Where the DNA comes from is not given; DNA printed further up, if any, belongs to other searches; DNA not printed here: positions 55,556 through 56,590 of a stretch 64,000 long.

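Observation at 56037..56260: Origin-like block inside the initiator-like gene: four in-phase iterons, six clustered GATC sites and two G9 tracts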

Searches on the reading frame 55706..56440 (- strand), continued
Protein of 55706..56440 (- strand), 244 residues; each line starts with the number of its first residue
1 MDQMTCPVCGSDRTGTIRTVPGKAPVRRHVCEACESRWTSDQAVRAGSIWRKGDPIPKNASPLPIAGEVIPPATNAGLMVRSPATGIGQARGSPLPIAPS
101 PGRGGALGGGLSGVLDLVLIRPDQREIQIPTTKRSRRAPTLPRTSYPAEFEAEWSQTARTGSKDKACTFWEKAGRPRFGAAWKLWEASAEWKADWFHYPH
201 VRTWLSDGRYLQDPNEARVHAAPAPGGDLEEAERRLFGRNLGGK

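Call 68: find_related_loci(query=A4, collection=genome_contigs, flank=5000)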
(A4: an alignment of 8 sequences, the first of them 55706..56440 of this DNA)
Query A4 (244 aa) in genome_contigs; peptide patterns used: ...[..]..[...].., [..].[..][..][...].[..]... (x = any residue, [..] = any of these).
20 stretches matched a pattern, but none encodes a relative of the query by tblastn (E <= 1e-3).

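Call 69: search_solved_structures(query=A3, max_evalue=1)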
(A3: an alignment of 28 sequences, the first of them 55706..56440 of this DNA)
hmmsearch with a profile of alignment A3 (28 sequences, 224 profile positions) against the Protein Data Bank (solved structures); distinct sequences matched with E-value up to 1: 9.
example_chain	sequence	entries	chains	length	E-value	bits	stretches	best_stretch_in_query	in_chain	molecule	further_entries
7p37_A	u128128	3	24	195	2.2e-06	31.1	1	1-46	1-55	Transcriptional repressor NrdR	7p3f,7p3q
9gex_A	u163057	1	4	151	2.5e-05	27.6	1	1-63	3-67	Transcriptional repressor NrdR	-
9fxk_A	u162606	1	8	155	2.6e-05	27.5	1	1-63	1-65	Transcriptional repressor NrdR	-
9fvr_A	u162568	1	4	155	2.6e-05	27.5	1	1-63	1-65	Transcriptional repressor NrdR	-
9fzf_A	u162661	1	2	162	2.8e-05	27.4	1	1-63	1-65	Transcriptional repressor NrdR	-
2nb9_A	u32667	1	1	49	0.011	19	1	2-36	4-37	Uncharacterized protein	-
8gn3_A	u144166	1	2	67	0.64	13.2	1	2-47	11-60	Zinc finger and BTB domain-containing protein 10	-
5b3h_C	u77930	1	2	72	0.67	13.1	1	2-40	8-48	Zinc finger protein JACKDAW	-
8gn4_A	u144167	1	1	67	0.85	12.8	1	2-47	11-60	Zinc finger and BTB domain-containing protein 10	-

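Call 78: find_encoding_contigs(protein=P0032, flank=5000, max_places=2)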
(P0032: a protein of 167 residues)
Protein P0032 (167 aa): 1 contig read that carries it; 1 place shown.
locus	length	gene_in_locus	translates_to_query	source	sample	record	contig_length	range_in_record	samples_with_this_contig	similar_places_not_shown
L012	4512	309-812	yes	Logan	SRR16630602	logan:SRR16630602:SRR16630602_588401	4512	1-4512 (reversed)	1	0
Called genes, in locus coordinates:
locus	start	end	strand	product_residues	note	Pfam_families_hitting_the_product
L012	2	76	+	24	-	?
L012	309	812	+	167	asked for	-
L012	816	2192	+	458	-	PF00772:DnaB, PF03796:DnaB_C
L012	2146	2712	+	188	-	-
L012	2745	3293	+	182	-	-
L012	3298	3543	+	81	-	-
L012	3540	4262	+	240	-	PF14216:DUF4326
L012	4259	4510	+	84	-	?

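Call 97: find_related_loci(query=A4, collection=metagenome_contigs, flank=3000)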
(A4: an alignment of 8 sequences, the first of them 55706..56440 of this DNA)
Query A4 (244 aa) in metagenome_contigs; peptide patterns used: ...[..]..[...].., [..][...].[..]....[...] (x = any residue, [..] = any of these).
146 stretches matched a pattern; 1 encode a relative of the query (tblastn E <= 1e-3); 1 distinct loci.
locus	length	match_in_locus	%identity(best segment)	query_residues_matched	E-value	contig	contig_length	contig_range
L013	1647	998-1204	52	146-216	9e-19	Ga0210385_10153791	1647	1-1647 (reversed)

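Call 104: search_protein_families(library=phrogs, proteins=[L003:2728-3333:+, L002:4708-5316:+, L005:4738-5325:+, L009:938-1546:+, L007:4723-5064:+, L008:4714-5076:+, L006:1661-2164:+, L011:891-1436:+, L010:784-1023:+], max_evalue=0.001)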
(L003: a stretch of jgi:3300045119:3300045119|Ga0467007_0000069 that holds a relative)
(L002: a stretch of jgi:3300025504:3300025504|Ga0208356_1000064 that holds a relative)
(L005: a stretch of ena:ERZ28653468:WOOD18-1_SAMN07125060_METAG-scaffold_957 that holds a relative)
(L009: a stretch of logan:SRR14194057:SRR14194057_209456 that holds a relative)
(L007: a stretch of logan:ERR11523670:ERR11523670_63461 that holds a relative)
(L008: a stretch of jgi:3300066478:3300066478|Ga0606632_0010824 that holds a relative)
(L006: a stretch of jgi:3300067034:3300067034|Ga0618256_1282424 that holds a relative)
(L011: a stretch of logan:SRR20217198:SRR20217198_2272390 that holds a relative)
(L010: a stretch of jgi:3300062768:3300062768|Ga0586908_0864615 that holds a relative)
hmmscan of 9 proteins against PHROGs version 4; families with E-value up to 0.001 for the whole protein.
L003:2728-3333:+ (201 aa): 2 families
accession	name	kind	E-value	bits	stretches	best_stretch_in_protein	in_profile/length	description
phrog_10105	-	unknown function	1.5e-20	74.6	1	3-150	5-152/210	-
phrog_9804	-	unknown function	2.9e-12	47.7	1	9-148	8-161/214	-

L002:4708-5316:+ (202 aa): 2 families
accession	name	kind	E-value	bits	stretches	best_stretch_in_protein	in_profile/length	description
phrog_10105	-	unknown function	1.8e-24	87.4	1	1-154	1-157/210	-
phrog_9804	-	unknown function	3.6e-07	31.1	1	24-136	24-149/214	-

L005:4738-5325:+ (195 aa): 2 families
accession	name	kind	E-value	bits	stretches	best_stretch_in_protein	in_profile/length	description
phrog_10105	-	unknown function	9.1e-19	68.8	1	1-143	1-143/210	-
phrog_9804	-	unknown function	3e-08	34.6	1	26-138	30-147/214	-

L009:938-1546:+ (202 aa): 2 families
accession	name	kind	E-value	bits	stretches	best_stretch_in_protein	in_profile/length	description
phrog_10105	-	unknown function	9.3e-19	68.7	1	24-154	25-155/210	-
phrog_9804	-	unknown function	1.5e-07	32.3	1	1-141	1-151/214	-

L007:4723-5064:+ (113 aa): 1 family
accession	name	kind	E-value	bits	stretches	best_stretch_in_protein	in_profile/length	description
phrog_10105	-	unknown function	2e-08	35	1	3-78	5-83/210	-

L008:4714-5076:+ (120 aa): 0 families

L006:1661-2164:+ (168 aa): 2 families
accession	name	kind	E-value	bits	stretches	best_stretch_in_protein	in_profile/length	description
phrog_10105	-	unknown function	9.2e-13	49.2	1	25-146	26-145/210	-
phrog_9804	-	unknown function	2.2e-10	41.6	1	25-145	30-153/214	-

L011:891-1436:+ (182 aa): 2 families
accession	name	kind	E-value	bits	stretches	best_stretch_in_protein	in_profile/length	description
phrog_50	-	DNA, RNA and nucleotide metabolism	1.6e-10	41.7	1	87-180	373-476/570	DnaC-like helicase loader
phrog_3277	-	DNA, RNA and nucleotide metabolism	1.1e-07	32.8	1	80-180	7-119/168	DnaC-like helicase loader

L010:784-1023:+ (80 aa): 0 families
